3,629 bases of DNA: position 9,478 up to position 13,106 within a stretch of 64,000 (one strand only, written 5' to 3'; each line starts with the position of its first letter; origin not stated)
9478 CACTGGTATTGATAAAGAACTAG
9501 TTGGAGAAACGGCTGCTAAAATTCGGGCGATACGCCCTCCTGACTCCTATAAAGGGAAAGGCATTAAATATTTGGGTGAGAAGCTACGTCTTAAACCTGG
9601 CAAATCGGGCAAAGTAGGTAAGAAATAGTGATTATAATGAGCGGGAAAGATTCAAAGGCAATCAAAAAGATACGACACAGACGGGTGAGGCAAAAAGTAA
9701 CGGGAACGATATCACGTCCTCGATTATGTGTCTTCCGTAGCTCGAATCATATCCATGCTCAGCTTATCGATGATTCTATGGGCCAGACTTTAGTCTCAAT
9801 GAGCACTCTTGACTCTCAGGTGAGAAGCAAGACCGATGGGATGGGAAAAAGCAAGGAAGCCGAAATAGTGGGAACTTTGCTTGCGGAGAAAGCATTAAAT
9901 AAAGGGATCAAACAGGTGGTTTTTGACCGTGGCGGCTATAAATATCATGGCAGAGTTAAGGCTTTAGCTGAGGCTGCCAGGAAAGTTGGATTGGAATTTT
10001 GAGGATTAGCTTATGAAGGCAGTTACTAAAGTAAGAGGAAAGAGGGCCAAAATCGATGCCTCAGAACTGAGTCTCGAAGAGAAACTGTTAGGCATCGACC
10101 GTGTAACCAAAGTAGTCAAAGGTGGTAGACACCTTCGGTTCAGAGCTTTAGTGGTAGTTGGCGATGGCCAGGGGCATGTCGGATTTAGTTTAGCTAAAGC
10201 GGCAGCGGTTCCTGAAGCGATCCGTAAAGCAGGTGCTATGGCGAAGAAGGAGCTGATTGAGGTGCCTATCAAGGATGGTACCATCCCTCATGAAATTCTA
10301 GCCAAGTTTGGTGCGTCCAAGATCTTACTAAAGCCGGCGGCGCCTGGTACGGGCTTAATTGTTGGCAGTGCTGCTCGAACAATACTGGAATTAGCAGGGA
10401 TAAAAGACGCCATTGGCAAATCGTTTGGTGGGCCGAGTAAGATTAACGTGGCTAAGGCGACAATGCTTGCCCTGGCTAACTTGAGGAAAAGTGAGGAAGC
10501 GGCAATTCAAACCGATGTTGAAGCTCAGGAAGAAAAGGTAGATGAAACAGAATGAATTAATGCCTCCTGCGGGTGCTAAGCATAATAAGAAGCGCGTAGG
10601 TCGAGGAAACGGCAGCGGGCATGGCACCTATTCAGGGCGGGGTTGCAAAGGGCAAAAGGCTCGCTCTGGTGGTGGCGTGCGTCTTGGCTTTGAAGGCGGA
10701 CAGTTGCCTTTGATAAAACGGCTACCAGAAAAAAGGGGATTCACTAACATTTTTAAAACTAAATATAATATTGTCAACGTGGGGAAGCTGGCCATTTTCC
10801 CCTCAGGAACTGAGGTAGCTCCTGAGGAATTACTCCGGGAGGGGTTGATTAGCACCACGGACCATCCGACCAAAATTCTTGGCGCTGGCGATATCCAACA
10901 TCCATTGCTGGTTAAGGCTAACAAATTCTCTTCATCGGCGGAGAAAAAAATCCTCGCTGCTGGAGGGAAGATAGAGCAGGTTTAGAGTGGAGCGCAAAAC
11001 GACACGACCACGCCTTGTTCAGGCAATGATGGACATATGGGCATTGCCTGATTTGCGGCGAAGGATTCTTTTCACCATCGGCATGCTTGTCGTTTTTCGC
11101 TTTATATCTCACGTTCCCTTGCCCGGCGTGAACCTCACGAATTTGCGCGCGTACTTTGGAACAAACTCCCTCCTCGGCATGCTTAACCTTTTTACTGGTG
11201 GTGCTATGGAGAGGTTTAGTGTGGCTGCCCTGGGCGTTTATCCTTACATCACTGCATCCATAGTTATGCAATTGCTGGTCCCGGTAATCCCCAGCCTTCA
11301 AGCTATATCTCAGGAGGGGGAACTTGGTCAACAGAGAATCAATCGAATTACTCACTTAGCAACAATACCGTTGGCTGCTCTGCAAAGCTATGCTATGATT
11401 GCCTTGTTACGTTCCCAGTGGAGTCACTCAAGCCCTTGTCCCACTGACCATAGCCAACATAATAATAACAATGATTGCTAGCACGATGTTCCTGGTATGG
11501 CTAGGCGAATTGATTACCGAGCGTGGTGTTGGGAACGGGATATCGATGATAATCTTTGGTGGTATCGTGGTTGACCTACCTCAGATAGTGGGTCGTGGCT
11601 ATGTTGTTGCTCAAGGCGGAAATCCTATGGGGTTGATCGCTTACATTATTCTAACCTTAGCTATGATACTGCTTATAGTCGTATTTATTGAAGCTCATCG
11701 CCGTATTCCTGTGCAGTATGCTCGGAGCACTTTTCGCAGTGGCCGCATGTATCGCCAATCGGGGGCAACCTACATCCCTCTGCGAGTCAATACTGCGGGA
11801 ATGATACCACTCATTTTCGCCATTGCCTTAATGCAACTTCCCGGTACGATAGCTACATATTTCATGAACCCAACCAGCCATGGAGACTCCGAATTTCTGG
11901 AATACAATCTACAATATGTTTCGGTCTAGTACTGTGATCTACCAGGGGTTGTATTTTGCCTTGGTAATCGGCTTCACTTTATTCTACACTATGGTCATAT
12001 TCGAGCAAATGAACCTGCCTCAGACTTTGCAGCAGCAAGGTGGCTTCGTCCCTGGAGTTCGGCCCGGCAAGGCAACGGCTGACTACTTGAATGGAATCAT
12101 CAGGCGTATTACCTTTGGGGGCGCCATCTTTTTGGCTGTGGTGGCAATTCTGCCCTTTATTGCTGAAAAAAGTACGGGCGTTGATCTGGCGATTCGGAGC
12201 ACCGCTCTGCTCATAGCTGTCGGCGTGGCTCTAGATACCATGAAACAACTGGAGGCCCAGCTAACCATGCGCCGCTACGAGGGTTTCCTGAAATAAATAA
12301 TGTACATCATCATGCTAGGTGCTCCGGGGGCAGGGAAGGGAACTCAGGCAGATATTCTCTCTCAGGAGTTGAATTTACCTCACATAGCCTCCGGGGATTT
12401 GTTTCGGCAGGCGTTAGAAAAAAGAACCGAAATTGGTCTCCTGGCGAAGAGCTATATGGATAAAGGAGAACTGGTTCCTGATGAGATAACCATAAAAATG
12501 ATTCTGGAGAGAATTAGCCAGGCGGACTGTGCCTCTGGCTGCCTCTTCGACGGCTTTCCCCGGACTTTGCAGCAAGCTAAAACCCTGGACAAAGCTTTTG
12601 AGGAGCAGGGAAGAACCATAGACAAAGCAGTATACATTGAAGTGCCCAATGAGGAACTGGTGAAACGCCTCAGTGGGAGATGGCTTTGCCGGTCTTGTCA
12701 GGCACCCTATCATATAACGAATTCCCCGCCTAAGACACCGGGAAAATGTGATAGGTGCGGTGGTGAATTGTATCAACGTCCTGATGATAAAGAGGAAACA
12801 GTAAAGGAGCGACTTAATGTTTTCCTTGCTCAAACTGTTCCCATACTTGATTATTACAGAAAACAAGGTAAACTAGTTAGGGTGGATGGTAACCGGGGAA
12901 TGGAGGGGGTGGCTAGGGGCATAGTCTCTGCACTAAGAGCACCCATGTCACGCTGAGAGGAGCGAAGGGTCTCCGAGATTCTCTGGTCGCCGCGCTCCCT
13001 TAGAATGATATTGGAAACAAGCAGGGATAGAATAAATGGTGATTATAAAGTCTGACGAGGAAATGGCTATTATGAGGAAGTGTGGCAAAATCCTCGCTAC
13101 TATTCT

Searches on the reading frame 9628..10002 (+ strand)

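Call 26: search_protein_families(library=pfam, proteins=[window:9628-10002:+], max_evalue=0.00001)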
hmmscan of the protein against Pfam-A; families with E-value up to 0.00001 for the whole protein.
window:9628-10002:+ (124 aa): 1 family
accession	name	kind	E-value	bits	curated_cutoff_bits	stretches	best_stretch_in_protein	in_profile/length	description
PF00861.27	Ribosomal_L18p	-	2.1e-44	151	27.8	1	9-124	3-116/116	Ribosomal L18 of archaea, bacteria, mitoch. and chloroplast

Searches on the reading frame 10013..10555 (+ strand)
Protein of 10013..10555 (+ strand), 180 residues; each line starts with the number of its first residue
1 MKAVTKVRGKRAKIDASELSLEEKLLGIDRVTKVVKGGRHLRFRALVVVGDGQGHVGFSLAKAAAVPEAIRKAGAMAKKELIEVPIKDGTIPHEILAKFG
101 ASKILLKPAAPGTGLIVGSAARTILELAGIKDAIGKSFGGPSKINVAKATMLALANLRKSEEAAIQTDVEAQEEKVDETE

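Call 26: search_protein_families(library=pfam, proteins=[window:10013-10555:+], max_evalue=0.00001)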
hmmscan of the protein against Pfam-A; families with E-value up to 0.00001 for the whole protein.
window:10013-10555:+ (180 aa): 2 families
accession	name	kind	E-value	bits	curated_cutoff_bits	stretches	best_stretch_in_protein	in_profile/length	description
PF00333.26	Ribosomal_S5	-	2.4e-25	88.7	27.1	1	21-85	1-65/65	Ribosomal protein S5, N-terminal domain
PF03719.21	Ribosomal_S5_C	-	3.8e-24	84.4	21.5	1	97-165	1-69/71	Ribosomal protein S5, C-terminal domain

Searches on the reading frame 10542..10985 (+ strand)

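Call 26: search_protein_families(library=pfam, proteins=[window:10542-10985:+], max_evalue=0.00001)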
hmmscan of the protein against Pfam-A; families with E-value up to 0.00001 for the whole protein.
window:10542-10985:+ (147 aa): 1 family
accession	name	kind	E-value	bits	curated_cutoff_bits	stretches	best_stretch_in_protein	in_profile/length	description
PF00828.25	Ribosomal_L27A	-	1.3e-15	58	21.5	1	77-145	1-72/72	Ribosomal proteins 50S-L15, 50S-L18e, 60S-L27A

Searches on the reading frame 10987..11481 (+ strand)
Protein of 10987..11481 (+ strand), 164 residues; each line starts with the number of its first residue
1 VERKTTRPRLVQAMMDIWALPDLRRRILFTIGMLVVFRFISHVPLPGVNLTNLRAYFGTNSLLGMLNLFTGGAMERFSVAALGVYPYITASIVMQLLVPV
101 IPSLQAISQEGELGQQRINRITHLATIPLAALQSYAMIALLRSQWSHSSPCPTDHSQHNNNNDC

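Call 26: search_protein_families(library=pfam, proteins=[window:10987-11481:+], max_evalue=0.00001)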
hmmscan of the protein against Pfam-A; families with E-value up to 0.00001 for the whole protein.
window:10987-11481:+ (164 aa): 1 family
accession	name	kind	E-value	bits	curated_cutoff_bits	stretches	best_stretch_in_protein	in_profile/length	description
PF00344.25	SecY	-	1.9e-18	67.3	32.2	1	78-141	1-64/306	SecY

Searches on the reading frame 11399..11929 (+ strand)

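Call 26: search_protein_families(library=pfam, proteins=[window:11399-11929:+], max_evalue=0.00001)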
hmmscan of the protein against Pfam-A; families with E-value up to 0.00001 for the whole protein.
window:11399-11929:+ (176 aa): 1 family
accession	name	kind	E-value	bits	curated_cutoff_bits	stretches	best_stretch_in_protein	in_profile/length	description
PF00344.25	SecY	-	1e-37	130.6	32.2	1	16-159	67-203/306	SecY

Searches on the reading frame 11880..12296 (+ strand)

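Call 26: search_protein_families(library=pfam, proteins=[window:11880-12296:+], max_evalue=0.00001)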
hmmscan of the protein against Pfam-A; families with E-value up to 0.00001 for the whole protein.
window:11880-12296:+ (138 aa): 1 family
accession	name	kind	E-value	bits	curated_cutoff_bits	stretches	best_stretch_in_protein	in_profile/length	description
PF00344.25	SecY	-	2e-29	103.4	32.2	1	6-121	194-306/306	SecY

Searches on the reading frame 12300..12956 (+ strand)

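Call 26: search_protein_families(library=pfam, proteins=[window:12300-12956:+], max_evalue=0.00001)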
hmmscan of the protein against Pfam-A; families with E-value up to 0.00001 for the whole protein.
window:12300-12956:+ (218 aa): 4 families
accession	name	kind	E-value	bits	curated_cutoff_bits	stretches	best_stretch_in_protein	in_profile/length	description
PF00406.28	ADK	-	5.5e-54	182.8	26.8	1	5-190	1-150/151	Adenylate kinase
PF13207.12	AAA_17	-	6.4e-29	101.4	27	1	6-126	1-121/136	AAA domain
PF05191.20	ADK_lid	-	2.6e-16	59.6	26.6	1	127-162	1-36/36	Adenylate kinase, active site lid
PF13238.12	AAA_18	-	2.2e-07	31.8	29.4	1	3-127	1-111/128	AAA domain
